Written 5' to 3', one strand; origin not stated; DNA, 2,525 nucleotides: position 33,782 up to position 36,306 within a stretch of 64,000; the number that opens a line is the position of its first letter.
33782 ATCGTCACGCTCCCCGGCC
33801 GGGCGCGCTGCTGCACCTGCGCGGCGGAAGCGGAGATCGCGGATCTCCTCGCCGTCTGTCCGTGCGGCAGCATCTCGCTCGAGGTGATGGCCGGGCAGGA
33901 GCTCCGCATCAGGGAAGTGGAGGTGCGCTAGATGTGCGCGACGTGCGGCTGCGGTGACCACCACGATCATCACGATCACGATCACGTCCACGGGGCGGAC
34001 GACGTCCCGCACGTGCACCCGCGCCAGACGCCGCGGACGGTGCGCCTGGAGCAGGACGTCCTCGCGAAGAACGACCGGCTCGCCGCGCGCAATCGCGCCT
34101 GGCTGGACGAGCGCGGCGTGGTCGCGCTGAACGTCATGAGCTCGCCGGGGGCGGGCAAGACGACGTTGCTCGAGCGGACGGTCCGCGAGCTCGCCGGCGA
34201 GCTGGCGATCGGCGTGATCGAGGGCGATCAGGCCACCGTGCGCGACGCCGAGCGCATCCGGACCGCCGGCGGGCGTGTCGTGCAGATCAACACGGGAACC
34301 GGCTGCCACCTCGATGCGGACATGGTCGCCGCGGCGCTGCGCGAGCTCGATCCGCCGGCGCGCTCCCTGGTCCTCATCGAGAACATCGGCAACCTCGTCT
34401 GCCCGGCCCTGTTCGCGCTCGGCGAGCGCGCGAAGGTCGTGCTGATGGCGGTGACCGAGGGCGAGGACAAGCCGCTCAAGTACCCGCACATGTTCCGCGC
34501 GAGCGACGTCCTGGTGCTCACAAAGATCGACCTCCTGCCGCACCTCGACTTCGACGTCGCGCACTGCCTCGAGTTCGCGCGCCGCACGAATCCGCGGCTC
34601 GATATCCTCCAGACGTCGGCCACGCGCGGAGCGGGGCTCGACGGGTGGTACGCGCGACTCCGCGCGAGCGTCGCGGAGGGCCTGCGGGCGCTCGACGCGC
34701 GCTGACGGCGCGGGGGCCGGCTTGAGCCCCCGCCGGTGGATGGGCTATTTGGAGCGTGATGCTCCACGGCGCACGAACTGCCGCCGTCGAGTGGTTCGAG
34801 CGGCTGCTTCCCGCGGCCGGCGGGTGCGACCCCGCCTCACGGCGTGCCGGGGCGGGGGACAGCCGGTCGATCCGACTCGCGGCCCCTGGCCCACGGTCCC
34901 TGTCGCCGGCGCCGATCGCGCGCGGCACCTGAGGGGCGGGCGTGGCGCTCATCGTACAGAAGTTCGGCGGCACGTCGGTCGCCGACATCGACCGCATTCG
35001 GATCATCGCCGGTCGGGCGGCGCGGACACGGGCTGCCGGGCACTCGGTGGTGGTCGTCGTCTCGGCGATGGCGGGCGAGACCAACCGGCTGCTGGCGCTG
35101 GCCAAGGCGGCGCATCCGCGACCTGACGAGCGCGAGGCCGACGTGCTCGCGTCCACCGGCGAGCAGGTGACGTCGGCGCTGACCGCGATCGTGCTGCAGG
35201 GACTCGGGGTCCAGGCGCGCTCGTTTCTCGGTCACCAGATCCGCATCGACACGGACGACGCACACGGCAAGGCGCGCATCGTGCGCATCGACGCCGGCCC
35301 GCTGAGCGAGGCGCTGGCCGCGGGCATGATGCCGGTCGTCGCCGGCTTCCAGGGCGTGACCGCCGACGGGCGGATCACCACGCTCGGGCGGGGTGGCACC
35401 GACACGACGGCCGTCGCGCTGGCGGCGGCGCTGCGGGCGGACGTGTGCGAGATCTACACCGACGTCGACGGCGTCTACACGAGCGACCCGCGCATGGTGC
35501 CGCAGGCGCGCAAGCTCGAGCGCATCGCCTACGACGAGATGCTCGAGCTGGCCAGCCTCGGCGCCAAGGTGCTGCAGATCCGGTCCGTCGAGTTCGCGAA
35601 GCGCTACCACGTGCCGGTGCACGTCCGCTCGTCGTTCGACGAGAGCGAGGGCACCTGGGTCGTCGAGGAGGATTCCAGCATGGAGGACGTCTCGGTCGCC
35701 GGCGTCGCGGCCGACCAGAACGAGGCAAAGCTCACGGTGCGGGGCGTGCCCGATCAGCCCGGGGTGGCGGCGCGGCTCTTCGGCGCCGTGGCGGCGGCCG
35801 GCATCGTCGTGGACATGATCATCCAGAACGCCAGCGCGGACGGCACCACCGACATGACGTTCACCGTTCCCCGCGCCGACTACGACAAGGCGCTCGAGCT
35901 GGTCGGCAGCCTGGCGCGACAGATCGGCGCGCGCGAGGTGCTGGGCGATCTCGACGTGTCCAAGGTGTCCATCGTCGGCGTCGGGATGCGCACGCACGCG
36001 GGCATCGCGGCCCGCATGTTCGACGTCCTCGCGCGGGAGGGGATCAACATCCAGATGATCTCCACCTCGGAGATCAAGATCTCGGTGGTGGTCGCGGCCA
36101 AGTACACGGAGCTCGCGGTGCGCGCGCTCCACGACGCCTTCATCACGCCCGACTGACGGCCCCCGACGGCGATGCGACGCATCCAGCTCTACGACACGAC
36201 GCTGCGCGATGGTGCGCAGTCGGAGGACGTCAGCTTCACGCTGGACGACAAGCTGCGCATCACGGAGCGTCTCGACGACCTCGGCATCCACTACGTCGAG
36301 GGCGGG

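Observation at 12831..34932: The ~21.9-kb hydrogenase island is bracketed by a duplicated tsaE 3' end (fossil attL/attR-like signature)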

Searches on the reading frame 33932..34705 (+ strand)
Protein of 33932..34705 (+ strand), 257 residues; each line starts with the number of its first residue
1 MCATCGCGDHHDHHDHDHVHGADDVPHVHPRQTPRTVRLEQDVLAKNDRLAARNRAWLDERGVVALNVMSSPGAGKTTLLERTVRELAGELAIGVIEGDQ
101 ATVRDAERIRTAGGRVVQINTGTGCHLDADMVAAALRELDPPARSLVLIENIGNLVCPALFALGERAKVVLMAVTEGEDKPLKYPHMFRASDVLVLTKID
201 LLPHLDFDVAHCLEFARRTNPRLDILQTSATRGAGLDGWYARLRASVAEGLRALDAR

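Call 53: search_protein_families(library=pfam, proteins=[window:33932-34705:+], max_evalue=0.01)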
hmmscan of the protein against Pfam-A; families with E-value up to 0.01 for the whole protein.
window:33932-34705:+ (257 aa): 3 families
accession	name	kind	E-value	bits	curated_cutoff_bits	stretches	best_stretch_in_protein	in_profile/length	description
PF02492.25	cobW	-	1.1e-20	74.4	20.7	1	67-226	4-179/180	CobW/HypB/UreG, nucleotide-binding domain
PF25461.1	Beta-barrel_SelB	-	0.00021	21.9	27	1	54-120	10-77/80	Selenocysteine-specific elongation factor, beta-barrel domain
PF03205.20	MobB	-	0.0037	17.6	26.6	1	66-130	2-73/133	Molybdopterin guanine dinucleotide synthesis protein B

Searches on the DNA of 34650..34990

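Call 50: search_rna_families(source=window, start=34650, end=34990, threshold=evalue, max_evalue=10)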
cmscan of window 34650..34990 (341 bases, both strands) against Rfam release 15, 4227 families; matches with E-value up to 10: 0.
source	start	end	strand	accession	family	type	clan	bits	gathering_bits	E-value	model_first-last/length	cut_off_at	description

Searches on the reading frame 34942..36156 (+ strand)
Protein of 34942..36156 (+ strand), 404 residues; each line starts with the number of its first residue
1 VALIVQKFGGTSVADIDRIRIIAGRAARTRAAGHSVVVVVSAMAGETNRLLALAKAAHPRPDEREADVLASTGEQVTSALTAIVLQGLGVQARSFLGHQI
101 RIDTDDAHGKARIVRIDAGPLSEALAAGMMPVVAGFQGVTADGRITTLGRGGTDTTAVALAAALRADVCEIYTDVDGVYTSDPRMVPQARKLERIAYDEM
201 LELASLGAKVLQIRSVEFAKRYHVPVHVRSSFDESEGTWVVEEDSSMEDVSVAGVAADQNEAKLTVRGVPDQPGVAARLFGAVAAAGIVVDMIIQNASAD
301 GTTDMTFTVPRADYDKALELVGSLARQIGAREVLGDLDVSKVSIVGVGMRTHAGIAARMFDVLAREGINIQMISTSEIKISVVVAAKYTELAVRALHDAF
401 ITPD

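Call 23: find_related_loci(query=window:34942-36156:+, collection=metagenome_contigs, flank=10000)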
Query window:34942-36156:+ (404 aa) in metagenome_contigs; peptide patterns used: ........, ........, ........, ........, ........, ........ (x = any residue, [..] = any of these).
600 stretches matched a pattern (row limit reached: there are more); 586 encode a relative of the query (tblastn E <= 1e-3); the best 80 are kept; 80 distinct loci.
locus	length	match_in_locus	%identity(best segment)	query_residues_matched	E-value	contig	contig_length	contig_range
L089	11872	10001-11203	77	1-401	0e+0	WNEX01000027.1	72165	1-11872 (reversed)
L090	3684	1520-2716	78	3-401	0e+0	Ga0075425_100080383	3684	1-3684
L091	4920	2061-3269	70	1-403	0e+0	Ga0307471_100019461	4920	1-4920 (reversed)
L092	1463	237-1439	68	1-401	0e+0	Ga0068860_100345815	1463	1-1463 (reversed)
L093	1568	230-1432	69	1-401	0e+0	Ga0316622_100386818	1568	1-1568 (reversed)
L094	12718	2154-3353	65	1-400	2e-172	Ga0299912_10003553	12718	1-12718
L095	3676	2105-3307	69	3-403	1e-179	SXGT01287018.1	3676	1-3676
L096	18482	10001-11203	67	1-401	6e-171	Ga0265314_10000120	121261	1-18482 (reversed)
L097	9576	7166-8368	65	1-401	3e-170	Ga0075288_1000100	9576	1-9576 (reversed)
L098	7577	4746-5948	65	1-401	9e-170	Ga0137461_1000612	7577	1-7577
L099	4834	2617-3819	65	1-401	6e-173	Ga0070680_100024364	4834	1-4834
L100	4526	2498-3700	67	1-401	1e-171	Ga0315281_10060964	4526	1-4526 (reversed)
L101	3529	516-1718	65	1-401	2e-174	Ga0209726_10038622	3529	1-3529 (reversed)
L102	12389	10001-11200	64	1-400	1e-166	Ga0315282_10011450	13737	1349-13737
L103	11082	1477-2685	61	1-400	1e-165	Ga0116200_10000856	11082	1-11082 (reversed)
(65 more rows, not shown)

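Call 31: find_homologous_proteins(query=window:34942-36156:+, max_evalue=1e-100)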
Query window:34942-36156:+ (404 aa): 7985 proteins with E <= 1e-100 among 8000 candidates; the best 120 are listed.
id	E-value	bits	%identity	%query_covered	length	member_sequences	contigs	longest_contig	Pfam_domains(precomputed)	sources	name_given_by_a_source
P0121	1.0e-244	829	99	100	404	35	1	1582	PF00696.34,PF22468.3,PF01842.32,PF13840.13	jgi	jgi:aspartate kinase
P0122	6.0e-230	781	94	99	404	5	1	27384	PF00696.34,PF22468.3,PF01842.32,PF13840.13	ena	-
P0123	9.9e-228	773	93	100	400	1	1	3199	PF00696.34,PF22468.3,PF01842.32,PF13840.13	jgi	jgi:aspartate kinase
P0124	4.4e-212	722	77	78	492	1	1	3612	PF00696.34,PF22468.3,PF01842.32,PF13840.13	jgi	jgi:aspartate kinase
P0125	2.6e-211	719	87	99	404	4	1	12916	PF00696.34,PF22468.3,PF01842.32,PF13840.13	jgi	jgi:aspartate kinase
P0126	1.7e-209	713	85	100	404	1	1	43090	PF00696.34,PF22468.3,PF01842.32,PF13840.13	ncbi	-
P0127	1.2e-208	711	84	100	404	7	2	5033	PF00696.34,PF22468.3,PF01842.32,PF13840.13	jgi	jgi:aspartate kinase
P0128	1.6e-208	710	85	100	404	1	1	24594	PF00696.34,PF22468.3,PF01842.32,PF13840.13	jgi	jgi:aspartate kinase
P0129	2.8e-208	709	85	100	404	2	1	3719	PF00696.34,PF22468.3,PF01842.32,PF13840.13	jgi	jgi:aspartate kinase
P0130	3.8e-208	709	85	100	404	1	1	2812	PF00696.34,PF22468.3,PF01842.32,PF13840.13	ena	-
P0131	7.9e-207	705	85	100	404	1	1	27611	PF00696.34,PF22468.3,PF01842.32,PF13840.13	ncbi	-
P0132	9.3e-207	704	84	100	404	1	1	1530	PF00696.34,PF22468.3,PF01842.32,PF13840.13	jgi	jgi:aspartate kinase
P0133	1.2e-206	704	84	100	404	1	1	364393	PF00696.34,PF22468.3,PF01842.32,PF13840.13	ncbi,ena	-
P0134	7.8e-206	701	85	100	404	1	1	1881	PF00696.34,PF22468.3,PF01842.32,PF13840.13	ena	-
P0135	1.3e-205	701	85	99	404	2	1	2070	PF00696.34,PF22468.3,PF01842.32,PF13840.13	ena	-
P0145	1.6e-202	691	84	99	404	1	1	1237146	PF00696.34,PF22468.3,PF01842.32,PF13840.13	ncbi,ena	-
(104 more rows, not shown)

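Call 32: find_encoding_contigs(protein=P0122, flank=10000, max_places=2)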
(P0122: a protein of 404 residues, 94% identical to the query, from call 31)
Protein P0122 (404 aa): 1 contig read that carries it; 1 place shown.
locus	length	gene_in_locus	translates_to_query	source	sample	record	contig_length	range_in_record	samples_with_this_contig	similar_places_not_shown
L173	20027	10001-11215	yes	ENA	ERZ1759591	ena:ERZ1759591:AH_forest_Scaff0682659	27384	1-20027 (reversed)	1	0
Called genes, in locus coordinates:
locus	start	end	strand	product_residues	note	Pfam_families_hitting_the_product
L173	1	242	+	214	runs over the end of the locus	PF19562:DUF6084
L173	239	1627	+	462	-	-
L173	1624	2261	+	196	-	PF01750:HycI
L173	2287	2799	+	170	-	PF04264:YceI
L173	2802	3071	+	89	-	PF01455:HupF_HypC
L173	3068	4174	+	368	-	PF01924:HypD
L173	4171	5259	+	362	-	PF00586:AIRS, PF02769:AIRS_C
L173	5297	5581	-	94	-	PF02426:MIase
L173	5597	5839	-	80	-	PF01455:HupF_HypC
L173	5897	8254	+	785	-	PF00708:Acylphosphatase, PF07503:zf-HYPF, PF01300:Sua5_yciO_yrdC, PF17788:HypF_C, PF22521:HypF_C_2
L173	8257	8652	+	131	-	-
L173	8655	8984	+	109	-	PF01155:HypA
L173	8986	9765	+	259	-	PF02492:cobW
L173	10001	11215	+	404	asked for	PF00696:AA_kinase, PF01842:ACT, PF22468:ACT_9, PF13840:ACT_7, PF01842:ACT (weak), PF22468:ACT_9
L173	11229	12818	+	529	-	PF00682:HMGL-like, PF22617:HCS_D2, PF08502:LeuA_dimer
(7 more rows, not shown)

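Call 33: find_encoding_contigs(protein=P0125, flank=10000, max_places=2)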
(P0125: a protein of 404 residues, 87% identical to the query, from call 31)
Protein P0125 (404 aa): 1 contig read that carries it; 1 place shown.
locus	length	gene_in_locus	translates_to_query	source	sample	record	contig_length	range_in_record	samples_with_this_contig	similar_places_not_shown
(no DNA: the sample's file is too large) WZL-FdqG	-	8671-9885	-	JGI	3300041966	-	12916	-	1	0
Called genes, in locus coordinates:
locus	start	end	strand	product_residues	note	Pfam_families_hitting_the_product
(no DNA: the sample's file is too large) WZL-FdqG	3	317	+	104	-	?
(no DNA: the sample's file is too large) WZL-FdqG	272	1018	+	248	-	PF02879:PGM_PMM_II (weak), PF02880:PGM_PMM_III, PF00408:PGM_PMM_IV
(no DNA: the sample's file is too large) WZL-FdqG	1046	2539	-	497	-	-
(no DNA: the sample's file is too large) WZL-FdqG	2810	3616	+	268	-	-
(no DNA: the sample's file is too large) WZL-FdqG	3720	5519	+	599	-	-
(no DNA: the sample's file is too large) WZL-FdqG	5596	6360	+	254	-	PF03740:PdxJ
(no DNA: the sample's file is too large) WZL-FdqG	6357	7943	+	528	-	-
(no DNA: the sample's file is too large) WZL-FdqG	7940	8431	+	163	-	-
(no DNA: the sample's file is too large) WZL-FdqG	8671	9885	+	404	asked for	PF00696:AA_kinase, PF01842:ACT, PF22468:ACT_9, PF13840:ACT_7, PF01842:ACT (weak), PF22468:ACT_9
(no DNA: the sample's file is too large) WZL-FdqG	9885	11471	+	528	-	PF00682:HMGL-like, PF22617:HCS_D2, PF08502:LeuA_dimer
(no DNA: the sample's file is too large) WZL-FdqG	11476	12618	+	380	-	PF00266:Aminotran_5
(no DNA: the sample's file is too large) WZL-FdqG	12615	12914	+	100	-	?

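Call 34: find_encoding_contigs(protein=P0126, flank=10000, max_places=2)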
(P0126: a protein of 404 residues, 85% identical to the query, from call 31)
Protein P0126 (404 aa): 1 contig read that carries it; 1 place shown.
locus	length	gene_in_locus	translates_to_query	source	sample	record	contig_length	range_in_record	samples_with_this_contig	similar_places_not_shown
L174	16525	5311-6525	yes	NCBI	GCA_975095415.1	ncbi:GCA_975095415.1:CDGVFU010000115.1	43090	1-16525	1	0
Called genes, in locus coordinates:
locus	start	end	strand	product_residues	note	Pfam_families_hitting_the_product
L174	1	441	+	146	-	?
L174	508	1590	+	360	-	PF00211:Guanylate_cyc, PF13191:AAA_16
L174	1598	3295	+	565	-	PF00749:tRNA-synt_1c, PF03950:tRNA-synt_1c_C, PF20974:tRNA-synt_1c_C2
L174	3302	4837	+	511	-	PF03853:YjeF_N, PF01256:Carb_kinase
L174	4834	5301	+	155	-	PF02367:TsaE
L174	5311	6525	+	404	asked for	PF00696:AA_kinase, PF01842:ACT, PF22468:ACT_9, PF13840:ACT_7, PF01842:ACT (weak), PF22468:ACT_9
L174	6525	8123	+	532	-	PF00682:HMGL-like, PF22617:HCS_D2, PF08502:LeuA_dimer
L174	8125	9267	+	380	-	PF00266:Aminotran_5, PF01212:Beta_elim_lyase, PF01041:DegT_DnrJ_EryC1 (faint)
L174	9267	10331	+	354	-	PF02540:NAD_synthase (faint), PF03054:tRNA_Me_trans, PF20259:tRNA_Me_trans_M, PF20258:tRNA_Me_trans_C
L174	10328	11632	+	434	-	PF00919:UPF0004, PF04055:Radical_SAM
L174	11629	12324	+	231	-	PF14622:Ribonucleas_3_3, PF00636:Ribonuclease_3, PF00035:dsrm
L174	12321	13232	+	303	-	PF00009:GTP_EFTU, PF00350:Dynamin_N (faint), PF01926:MMR_HSR1, PF02421:FeoB_N, PF07650:KH_2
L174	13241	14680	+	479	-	PF00005:ABC_tran (faint), PF00071:Ras (faint), PF01926:MMR_HSR1, PF02421:FeoB_N, PF00009:GTP_EFTU (weak), PF01926:MMR_HSR1, PF02421:FeoB_N, PF14714:KH_dom-like, +3 more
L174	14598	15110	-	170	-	PF25087:GMPPB_C (faint), PF25084:LbH_EIF2B (faint), PF00132:Hexapep (weak)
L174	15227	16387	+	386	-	PF04909:Amidohydro_2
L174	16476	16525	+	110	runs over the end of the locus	PF09722:Xre_MbcA_ParS_C (weak)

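Call 57: find_encoding_contigs(protein=P0145, flank=10000, max_places=3)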
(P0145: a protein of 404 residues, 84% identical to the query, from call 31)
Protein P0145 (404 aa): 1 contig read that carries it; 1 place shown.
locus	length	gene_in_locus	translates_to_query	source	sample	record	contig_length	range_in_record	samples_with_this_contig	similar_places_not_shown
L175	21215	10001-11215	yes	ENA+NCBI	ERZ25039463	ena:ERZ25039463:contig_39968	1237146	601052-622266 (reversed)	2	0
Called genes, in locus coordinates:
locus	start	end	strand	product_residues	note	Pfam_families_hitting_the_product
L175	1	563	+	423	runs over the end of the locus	PF01171:ATP_bind_3, PF11734:TilS_C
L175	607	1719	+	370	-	PF06480:FtsH_ext, PF06068:TIP49 (weak), PF00004:AAA, PF07728:AAA_5 (weak)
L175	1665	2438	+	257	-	PF17862:AAA_lid_3, PF01434:Peptidase_M41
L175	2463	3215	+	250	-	PF02457:DAC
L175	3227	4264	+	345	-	PF07949:YbbR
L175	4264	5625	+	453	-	PF02878:PGM_PMM_I, PF02879:PGM_PMM_II, PF02880:PGM_PMM_III, PF00408:PGM_PMM_IV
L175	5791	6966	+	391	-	PF00266:Aminotran_5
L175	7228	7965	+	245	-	PF03740:PdxJ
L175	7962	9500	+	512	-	PF03853:YjeF_N, PF01256:Carb_kinase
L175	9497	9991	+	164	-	PF02367:TsaE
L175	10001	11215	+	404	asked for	PF00696:AA_kinase, PF01842:ACT, PF22468:ACT_9, PF13840:ACT_7, PF01842:ACT (weak), PF22468:ACT_9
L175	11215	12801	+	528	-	PF00682:HMGL-like, PF22617:HCS_D2, PF08502:LeuA_dimer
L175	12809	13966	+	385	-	PF00266:Aminotran_5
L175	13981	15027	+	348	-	PF03054:tRNA_Me_trans, PF20259:tRNA_Me_trans_M, PF20258:tRNA_Me_trans_C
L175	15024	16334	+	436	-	PF00919:UPF0004, PF04055:Radical_SAM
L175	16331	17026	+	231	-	PF14622:Ribonucleas_3_3, PF00636:Ribonuclease_3, PF00035:dsrm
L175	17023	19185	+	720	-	PF09286:Pro-kuma_activ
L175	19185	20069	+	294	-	PF00350:Dynamin_N (weak), PF01926:MMR_HSR1, PF02421:FeoB_N, PF03193:RsgA_GTPase (faint), PF04548:AIG1 (faint), PF00009:GTP_EFTU, PF00350:Dynamin_N (weak), PF07650:KH_2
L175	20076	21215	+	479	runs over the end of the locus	PF00350:Dynamin_N (faint), PF01926:MMR_HSR1, PF02421:FeoB_N, PF03193:RsgA_GTPase (faint), PF00009:GTP_EFTU, PF01926:MMR_HSR1, PF02421:FeoB_N, PF14714:KH_dom-like, +1 more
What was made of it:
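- On Integrative element with 3'-end replacement (e14/icd type, tRNA-island type): L174 and L175 do have a single copy (calls 34, 57).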

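Call 67: search_protein_families(library=ncbifam, proteins=[window:34942-36156:+], max_evalue=0.00001)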
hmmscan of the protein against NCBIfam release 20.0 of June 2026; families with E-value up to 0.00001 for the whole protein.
window:34942-36156:+ (404 aa): 28 families (the best 25 are shown)
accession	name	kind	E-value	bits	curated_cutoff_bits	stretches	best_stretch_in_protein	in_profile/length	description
NF005155.0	PRK06635.1-4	equivalog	4.1e-184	612.3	346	1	1-400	1-401/407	aspartate kinase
NF005154.0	PRK06635.1-2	equivalog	1.8e-162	541.4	376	1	2-401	3-403/407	aspartate kinase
NF005656.0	PRK07431.1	equivalog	5.6e-153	510.6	657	1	1-400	1-409/587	aspartate kinase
NF005153.0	PRK06635.1-1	equivalog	3.2e-151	504.1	585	1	1-400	1-405/421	aspartate kinase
TIGR00657.1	asp_kinases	subfamily_domain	2.3e-137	458.7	208.7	2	63-401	103-441/442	aspartate kinase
NF005156.0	PRK06635.1-5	equivalog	9.7e-135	449.4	594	1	1-401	1-401/411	aspartate kinase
TIGR00656.1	asp_kin_monofn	equivalog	9.1e-125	416.8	402.25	1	1-401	1-405/407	aspartate kinase, monofunctional class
NF005161.0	PRK06635.2-5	equivalog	3.9e-104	348.7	586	1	4-400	6-400/402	aspartate kinase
NF006459.0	PRK08841.1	equivalog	4.2e-104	348.7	535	1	1-402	3-380/395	aspartate kinase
NF006068.0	PRK08210.1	equivalog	1.1e-94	317.9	474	1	1-401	1-401/405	aspartate kinase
NF004938.0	PRK06291.1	equivalog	1.5e-90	304.1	528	2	64-401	120-462/468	aspartate kinase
NF005158.0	PRK06635.2-2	equivalog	3e-86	289.8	717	1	1-400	1-398/401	aspartate kinase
NF005157.0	PRK06635.2-1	equivalog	4.2e-81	272.9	832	1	5-400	6-399/401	aspartate kinase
NF006959.0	PRK09436.1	equivalog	1.8e-73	247.9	726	2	66-401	119-460/819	bifunctional aspartate kinase/homoserine dehydrogenase I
NF006570.0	PRK09084.1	equivalog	2.1e-65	221.5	455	2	55-402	101-450/452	lysine-sensitive aspartokinase 3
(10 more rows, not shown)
